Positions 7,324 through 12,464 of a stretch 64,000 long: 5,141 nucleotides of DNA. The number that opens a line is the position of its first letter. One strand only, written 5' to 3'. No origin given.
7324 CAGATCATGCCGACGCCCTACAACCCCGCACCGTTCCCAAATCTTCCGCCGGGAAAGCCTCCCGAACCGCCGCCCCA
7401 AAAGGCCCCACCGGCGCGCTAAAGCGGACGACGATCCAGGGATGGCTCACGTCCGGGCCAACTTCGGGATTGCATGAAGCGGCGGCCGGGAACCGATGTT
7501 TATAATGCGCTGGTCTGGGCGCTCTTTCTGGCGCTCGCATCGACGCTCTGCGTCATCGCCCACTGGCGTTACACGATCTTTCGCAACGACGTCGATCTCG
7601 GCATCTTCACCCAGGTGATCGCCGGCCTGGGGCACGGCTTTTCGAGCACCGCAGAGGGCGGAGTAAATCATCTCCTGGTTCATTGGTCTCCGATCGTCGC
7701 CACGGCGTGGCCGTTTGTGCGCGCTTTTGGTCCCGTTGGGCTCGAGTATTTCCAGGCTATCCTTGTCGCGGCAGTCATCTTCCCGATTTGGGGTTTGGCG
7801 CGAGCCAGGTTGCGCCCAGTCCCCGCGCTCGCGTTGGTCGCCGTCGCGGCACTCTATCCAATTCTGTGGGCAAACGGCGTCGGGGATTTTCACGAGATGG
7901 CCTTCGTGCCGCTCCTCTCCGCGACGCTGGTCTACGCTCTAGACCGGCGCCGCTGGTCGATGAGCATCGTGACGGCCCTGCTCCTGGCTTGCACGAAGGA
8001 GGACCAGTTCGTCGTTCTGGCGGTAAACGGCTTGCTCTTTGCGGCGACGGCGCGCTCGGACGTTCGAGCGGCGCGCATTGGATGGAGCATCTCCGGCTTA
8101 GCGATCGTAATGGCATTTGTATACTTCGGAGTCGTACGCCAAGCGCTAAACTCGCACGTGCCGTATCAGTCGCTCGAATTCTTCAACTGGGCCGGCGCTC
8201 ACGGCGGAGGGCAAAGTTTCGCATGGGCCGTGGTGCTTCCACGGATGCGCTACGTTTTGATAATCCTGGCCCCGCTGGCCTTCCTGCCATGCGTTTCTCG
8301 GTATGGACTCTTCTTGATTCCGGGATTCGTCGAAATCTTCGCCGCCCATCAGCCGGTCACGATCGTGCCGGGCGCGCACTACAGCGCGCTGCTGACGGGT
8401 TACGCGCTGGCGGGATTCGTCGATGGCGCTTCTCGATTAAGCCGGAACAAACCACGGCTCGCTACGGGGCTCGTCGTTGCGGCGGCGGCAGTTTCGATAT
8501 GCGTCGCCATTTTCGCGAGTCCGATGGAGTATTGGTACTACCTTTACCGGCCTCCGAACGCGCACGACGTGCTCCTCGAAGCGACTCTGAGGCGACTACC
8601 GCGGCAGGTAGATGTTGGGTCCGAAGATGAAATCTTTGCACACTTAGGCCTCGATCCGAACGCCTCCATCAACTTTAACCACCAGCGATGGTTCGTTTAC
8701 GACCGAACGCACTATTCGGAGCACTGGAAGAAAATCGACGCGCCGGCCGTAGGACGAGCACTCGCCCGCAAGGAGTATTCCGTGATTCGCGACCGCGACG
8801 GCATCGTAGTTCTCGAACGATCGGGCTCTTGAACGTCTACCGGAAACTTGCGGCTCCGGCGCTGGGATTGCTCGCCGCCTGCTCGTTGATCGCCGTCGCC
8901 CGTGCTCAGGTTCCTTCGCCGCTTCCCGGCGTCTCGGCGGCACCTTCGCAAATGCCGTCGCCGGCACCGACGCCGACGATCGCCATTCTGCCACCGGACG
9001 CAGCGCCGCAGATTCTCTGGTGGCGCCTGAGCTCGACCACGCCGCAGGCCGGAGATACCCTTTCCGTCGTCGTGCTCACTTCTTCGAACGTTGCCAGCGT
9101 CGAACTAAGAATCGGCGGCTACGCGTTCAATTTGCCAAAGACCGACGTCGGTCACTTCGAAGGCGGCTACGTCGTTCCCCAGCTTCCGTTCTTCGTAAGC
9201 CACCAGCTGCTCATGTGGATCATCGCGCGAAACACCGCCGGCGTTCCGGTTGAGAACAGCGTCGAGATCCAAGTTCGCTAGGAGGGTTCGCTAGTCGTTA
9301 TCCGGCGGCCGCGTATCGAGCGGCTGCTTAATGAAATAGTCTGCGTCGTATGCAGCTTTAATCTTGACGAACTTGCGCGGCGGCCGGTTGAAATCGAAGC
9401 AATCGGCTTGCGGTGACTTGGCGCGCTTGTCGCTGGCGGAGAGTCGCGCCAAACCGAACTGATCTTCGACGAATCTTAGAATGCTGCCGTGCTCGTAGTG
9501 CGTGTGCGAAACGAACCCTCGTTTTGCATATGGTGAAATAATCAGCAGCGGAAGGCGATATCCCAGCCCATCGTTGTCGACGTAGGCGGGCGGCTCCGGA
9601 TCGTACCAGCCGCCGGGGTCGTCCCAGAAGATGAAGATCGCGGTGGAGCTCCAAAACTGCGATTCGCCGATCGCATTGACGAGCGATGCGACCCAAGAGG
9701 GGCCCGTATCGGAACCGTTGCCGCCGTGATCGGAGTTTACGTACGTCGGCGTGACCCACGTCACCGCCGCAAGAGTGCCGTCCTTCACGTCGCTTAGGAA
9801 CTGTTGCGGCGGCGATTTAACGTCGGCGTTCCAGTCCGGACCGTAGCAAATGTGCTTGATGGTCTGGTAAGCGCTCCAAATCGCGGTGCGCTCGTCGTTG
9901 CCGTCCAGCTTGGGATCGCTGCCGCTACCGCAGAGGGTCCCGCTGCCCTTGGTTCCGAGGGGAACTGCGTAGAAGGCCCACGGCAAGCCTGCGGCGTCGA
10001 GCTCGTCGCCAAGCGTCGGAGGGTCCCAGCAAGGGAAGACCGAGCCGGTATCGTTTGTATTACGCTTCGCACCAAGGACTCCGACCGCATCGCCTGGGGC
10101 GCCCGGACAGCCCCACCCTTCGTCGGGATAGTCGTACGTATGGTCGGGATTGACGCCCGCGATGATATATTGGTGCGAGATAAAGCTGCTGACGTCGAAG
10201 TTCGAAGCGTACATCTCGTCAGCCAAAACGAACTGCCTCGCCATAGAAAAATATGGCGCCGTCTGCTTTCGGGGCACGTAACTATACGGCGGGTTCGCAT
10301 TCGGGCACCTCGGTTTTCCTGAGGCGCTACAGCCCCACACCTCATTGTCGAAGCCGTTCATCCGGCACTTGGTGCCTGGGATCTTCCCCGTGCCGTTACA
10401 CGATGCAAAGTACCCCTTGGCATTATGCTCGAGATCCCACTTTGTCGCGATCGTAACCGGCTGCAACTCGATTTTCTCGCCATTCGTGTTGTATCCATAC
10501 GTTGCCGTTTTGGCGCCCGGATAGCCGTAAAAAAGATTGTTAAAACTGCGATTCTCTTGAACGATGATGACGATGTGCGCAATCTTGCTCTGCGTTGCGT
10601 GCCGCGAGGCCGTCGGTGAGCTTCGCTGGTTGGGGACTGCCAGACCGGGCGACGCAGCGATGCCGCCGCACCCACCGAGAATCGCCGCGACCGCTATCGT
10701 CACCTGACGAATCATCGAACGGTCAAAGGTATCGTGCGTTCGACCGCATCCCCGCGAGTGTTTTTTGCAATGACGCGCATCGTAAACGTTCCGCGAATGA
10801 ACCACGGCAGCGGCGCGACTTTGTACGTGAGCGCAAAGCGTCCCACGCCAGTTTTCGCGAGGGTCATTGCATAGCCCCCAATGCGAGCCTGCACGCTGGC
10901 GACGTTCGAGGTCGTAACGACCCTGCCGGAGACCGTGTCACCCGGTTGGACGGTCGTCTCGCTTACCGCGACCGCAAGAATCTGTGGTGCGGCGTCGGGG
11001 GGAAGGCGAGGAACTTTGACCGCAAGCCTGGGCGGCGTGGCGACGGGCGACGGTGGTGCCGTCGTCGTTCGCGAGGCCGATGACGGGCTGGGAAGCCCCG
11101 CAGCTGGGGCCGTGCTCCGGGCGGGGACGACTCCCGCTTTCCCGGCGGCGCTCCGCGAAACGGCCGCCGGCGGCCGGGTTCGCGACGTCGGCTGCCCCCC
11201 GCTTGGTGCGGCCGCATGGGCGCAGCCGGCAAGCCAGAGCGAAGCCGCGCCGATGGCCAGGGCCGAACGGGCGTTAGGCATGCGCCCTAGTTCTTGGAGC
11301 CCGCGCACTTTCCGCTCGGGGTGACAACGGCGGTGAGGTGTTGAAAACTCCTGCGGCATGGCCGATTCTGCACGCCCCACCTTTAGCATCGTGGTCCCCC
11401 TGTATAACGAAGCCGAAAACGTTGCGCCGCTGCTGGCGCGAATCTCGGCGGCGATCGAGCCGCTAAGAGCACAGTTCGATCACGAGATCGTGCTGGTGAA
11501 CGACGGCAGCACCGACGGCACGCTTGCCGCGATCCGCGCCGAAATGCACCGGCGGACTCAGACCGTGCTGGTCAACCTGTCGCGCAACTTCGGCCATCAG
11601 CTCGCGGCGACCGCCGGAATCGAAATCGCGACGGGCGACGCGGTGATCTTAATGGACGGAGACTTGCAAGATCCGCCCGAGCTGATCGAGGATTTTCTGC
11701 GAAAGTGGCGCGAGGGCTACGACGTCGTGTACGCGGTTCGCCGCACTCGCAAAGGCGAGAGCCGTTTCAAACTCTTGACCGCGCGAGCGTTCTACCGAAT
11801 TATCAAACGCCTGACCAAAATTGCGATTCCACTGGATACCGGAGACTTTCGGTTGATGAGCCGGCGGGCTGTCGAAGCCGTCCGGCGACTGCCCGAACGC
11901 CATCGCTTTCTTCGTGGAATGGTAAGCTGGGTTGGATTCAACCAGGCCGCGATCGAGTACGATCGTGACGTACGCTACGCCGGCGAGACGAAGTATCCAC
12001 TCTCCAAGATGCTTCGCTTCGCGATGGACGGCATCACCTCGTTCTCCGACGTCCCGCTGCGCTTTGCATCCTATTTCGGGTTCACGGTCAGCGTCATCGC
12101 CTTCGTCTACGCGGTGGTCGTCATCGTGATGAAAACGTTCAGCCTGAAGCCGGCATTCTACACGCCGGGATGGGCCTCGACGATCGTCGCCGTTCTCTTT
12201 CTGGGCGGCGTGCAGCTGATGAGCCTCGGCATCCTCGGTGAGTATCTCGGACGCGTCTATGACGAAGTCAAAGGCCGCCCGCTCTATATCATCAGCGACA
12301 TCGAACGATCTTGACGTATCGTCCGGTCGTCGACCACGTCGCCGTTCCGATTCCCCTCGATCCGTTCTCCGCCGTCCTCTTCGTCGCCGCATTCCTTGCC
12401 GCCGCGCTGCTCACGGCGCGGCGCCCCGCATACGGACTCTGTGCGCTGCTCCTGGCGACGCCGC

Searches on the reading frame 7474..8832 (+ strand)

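Call 26: search_protein_families(library=pfam, proteins=[window:7474-8832:+], max_evalue=0.001)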
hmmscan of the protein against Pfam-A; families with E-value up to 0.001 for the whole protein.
window:7474-8832:+ (452 aa): 1 family
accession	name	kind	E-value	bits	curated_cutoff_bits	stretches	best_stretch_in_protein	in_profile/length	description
PF09852.15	DUF2079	-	1.2e-31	110.7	28.2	1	34-358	4-346/459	Predicted membrane protein (DUF2079)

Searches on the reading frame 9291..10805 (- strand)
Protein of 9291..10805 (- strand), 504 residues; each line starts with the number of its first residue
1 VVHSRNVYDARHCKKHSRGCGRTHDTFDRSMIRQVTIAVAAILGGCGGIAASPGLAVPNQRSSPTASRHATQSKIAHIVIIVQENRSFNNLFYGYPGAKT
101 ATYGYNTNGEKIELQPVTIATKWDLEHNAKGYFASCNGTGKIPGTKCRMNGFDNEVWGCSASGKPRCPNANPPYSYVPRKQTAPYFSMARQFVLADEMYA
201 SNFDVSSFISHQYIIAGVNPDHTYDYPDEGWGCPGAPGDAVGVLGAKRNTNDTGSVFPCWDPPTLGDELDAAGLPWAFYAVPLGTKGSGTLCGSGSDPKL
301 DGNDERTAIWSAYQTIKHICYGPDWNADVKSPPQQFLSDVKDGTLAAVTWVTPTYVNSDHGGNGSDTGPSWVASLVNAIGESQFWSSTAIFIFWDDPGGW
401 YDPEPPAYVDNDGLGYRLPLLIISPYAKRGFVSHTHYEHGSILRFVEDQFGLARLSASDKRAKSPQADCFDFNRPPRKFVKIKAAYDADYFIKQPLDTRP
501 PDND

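Call 26: search_protein_families(library=pfam, proteins=[window:9291-10805:-], max_evalue=0.001)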
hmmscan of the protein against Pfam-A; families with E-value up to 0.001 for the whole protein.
window:9291-10805:- (504 aa): 1 family
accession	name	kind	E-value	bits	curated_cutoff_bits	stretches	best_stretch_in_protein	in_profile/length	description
PF04185.19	Phosphoesterase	-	2.3e-48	165.6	23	1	75-452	1-355/356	Phosphoesterase family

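Call 30: search_protein_families(library=ncbifam, proteins=[window:9291-10805:-], max_evalue=0.001)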
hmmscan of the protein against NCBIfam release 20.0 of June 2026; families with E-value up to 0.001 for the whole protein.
window:9291-10805:- (504 aa): 2 families
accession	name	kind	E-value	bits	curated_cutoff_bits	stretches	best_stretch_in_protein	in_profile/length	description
TIGR03397.1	acid_phos_Burk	subfamily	5.4e-38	131.4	362.75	1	254-463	257-463/483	acid phosphatase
TIGR03396.1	PC_PLC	equivalog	1.8e-31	109.3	580.25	2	40-407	10-348/688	phosphocholine-specific phospholipase C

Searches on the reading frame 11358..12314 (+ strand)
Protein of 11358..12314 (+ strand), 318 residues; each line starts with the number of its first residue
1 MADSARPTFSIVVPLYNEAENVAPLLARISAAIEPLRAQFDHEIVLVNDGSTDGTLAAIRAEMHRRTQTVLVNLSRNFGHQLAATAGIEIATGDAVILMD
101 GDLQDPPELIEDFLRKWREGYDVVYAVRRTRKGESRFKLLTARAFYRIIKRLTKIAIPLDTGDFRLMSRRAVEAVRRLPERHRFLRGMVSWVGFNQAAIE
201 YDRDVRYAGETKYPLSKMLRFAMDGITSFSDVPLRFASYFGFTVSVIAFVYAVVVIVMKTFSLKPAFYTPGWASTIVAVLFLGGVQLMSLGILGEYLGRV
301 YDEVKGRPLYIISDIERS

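Call 26: search_protein_families(library=pfam, proteins=[window:11358-12314:+], max_evalue=0.001)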
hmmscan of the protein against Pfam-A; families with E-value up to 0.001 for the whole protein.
window:11358-12314:+ (318 aa): 3 families
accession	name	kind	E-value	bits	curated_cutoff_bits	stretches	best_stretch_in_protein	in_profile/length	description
PF00535.33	Glycos_transf_2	-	9.7e-31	107.4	23.3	1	10-174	1-166/168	Glycosyl transferase family 2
PF13641.12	Glyco_tranf_2_3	-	1.8e-06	28.6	27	1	7-180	1-179/230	Glycosyltransferase like family 2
PF10111.15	Glyco_tranf_2_2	-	9.1e-05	22.5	27.3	1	10-105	1-94/276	Glycosyltransferase like family 2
